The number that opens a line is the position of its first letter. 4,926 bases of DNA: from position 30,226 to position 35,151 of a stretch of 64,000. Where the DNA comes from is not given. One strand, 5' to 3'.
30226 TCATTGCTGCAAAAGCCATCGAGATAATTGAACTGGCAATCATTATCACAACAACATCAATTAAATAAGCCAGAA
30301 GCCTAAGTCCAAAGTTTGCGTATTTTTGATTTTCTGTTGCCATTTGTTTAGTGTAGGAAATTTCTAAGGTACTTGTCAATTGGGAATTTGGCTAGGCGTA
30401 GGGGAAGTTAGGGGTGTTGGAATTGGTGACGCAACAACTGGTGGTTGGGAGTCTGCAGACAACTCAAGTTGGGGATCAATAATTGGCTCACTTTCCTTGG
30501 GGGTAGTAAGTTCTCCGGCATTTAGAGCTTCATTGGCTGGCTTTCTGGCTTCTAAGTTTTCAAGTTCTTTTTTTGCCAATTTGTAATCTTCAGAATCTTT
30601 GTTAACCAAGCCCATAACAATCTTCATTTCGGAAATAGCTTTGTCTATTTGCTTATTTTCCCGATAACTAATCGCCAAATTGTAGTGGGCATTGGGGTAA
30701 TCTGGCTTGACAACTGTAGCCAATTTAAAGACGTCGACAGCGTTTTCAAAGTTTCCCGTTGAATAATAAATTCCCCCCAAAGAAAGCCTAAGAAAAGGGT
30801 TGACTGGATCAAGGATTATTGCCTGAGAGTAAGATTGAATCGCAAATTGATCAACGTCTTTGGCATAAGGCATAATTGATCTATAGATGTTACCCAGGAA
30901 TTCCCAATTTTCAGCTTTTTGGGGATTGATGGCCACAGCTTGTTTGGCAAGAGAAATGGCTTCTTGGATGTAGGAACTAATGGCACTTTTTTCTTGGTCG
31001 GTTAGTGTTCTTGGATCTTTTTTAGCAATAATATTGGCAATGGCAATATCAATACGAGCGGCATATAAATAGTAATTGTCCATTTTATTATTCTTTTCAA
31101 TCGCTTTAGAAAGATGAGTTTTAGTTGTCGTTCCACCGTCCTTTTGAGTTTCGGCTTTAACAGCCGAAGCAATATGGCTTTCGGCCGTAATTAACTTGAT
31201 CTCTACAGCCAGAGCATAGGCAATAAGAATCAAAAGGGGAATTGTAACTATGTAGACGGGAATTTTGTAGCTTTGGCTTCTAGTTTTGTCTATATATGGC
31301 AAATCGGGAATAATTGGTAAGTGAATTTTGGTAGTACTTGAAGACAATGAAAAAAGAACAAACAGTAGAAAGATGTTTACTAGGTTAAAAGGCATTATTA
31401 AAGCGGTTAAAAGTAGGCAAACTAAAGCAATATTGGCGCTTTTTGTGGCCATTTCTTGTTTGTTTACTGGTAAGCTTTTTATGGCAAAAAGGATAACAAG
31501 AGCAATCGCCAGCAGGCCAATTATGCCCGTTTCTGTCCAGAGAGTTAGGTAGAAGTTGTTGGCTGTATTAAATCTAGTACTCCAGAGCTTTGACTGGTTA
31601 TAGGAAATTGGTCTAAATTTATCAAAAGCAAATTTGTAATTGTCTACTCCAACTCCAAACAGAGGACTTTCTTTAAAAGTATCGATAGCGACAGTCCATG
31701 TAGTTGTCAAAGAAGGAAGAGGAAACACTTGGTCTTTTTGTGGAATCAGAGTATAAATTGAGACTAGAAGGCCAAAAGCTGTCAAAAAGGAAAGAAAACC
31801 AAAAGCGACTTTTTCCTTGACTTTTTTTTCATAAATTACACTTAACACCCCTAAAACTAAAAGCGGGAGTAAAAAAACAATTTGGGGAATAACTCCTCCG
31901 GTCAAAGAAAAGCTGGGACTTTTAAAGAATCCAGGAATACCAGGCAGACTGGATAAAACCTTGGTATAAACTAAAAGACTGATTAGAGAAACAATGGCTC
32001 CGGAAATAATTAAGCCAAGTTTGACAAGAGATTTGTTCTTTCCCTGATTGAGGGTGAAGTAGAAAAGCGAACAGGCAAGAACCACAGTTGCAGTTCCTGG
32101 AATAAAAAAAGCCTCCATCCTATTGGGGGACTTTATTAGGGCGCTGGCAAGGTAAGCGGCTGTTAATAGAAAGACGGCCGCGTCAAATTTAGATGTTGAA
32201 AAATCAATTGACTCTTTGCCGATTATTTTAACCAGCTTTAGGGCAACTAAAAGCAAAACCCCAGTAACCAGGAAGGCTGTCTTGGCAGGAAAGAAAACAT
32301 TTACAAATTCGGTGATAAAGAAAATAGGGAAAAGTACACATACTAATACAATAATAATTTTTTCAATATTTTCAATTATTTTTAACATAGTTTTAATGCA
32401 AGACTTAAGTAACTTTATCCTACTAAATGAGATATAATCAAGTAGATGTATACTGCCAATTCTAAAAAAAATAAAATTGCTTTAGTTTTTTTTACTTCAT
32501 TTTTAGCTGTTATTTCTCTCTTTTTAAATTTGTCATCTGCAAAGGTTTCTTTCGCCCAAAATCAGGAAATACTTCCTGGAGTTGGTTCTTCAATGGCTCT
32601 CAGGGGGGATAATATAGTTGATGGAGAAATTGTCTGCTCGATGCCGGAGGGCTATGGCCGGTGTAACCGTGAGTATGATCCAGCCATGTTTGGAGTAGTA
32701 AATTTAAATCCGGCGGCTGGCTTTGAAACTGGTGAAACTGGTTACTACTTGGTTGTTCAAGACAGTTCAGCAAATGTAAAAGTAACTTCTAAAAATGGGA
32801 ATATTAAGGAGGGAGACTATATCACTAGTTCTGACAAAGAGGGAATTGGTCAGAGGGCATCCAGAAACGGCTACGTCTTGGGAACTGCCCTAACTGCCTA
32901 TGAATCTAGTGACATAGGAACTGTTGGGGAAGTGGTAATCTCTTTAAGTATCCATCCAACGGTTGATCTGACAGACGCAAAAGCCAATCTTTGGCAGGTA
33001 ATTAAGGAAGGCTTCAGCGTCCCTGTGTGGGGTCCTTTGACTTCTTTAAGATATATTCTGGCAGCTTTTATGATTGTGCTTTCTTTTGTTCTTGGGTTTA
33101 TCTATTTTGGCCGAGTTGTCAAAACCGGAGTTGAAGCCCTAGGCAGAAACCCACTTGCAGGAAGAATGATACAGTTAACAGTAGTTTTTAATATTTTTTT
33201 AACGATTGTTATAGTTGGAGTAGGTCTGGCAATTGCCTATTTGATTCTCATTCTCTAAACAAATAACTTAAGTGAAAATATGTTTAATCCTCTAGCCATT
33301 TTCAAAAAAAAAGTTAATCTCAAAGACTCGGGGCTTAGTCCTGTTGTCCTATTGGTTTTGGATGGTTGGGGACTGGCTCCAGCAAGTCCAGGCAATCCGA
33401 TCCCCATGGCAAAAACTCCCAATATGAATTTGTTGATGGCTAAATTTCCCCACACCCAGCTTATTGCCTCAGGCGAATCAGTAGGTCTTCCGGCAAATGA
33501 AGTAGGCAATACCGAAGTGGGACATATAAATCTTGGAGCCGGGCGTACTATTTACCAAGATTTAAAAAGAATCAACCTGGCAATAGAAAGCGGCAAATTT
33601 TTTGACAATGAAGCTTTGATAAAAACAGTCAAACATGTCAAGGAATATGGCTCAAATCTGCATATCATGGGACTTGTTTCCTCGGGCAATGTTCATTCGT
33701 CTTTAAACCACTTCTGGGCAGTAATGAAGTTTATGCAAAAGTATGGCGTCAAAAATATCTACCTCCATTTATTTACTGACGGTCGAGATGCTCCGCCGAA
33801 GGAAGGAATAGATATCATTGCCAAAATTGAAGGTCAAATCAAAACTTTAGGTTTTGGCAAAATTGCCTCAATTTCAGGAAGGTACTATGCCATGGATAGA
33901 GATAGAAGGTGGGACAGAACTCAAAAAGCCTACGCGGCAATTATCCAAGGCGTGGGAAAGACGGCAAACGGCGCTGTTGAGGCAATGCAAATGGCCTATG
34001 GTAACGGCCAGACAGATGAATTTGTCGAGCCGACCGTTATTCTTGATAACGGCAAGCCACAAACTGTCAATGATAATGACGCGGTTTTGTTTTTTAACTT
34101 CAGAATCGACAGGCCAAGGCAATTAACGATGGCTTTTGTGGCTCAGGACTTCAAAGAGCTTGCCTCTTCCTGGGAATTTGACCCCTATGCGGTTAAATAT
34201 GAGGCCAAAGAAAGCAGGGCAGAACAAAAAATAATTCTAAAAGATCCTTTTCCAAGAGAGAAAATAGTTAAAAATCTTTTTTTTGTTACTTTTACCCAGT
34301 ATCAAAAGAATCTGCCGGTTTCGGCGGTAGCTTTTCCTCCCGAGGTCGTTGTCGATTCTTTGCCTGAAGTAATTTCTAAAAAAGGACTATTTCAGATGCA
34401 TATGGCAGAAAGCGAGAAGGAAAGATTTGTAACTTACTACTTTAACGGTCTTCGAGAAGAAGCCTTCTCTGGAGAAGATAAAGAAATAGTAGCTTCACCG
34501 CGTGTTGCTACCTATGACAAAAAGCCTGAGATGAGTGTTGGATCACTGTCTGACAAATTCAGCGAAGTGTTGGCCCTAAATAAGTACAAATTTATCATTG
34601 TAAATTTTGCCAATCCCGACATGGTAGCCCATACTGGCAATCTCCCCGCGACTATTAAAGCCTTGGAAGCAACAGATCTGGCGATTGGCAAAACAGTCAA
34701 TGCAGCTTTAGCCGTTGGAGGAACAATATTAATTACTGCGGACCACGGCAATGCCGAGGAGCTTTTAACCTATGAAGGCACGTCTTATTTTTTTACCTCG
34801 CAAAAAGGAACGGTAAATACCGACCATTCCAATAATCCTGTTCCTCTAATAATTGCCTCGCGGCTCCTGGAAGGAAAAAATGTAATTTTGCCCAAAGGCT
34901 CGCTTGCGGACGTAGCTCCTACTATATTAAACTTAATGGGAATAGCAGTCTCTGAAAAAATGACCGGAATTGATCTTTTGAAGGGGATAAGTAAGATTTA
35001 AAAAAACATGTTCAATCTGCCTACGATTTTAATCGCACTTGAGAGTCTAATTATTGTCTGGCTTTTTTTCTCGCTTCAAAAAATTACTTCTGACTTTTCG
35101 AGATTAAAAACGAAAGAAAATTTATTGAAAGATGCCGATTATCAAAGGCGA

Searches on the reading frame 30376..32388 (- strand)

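Call 70: search_protein_families(library=pfam, proteins=[window:30376-32388:-], max_evalue=0.00001)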
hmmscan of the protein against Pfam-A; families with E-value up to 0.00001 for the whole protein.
window:30376-32388:- (670 aa): 7 families
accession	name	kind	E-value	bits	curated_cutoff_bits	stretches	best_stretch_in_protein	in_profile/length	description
PF13414.12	TPR_11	-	3e-13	49.7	26.8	1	539-575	2-38/42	TPR repeat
PF00515.34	TPR_1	-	5.9e-10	39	27.8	0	566-585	2-21/34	Tetratricopeptide repeat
PF07719.23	TPR_2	-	1.1e-08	34.9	27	0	566-586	2-22/34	Tetratricopeptide repeat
PF14559.12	TPR_19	-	2e-08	34.8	25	0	561-605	21-64/68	Tetratricopeptide repeat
PF04932.20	Wzy_C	-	2.2e-08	34.4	31.7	1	169-295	19-148/149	O-Antigen ligase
PF13431.12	TPR_17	-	8.5e-08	32.3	24.4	0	560-585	8-33/34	Tetratricopeptide repeat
PF13432.12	TPR_16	-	9.2e-07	29.6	32.7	0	540-585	6-51/65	Tetratricopeptide repeat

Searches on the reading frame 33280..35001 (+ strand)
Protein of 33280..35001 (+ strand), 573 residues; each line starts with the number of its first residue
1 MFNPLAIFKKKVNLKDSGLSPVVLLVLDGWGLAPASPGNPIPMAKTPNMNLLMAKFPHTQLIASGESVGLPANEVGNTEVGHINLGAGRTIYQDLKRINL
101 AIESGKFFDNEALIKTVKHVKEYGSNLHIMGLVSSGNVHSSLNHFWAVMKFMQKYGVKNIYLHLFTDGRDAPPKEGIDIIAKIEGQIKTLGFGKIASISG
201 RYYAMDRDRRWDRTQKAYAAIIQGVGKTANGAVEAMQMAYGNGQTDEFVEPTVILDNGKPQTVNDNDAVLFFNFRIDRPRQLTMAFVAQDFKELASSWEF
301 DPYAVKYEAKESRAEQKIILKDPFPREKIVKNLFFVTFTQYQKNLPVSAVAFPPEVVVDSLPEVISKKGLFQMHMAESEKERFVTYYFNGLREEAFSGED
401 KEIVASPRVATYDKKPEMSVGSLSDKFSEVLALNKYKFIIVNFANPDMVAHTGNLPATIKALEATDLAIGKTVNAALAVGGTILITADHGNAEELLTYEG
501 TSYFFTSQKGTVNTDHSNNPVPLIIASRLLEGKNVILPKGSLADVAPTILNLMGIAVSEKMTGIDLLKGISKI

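Call 70: search_protein_families(library=pfam, proteins=[window:33280-35001:+], max_evalue=0.00001)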
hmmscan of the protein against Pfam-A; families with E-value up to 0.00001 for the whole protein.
window:33280-35001:+ (573 aa): 2 families
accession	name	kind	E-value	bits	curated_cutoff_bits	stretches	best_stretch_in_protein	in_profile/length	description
PF06415.18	iPGM_N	-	5.8e-77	258.5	27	1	98-342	1-216/217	BPG-independent PGAM N-terminus (iPGM_N)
PF01676.23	Metalloenzyme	-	1.6e-64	218.3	24.3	1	21-555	2-250/252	Metalloenzyme superfamily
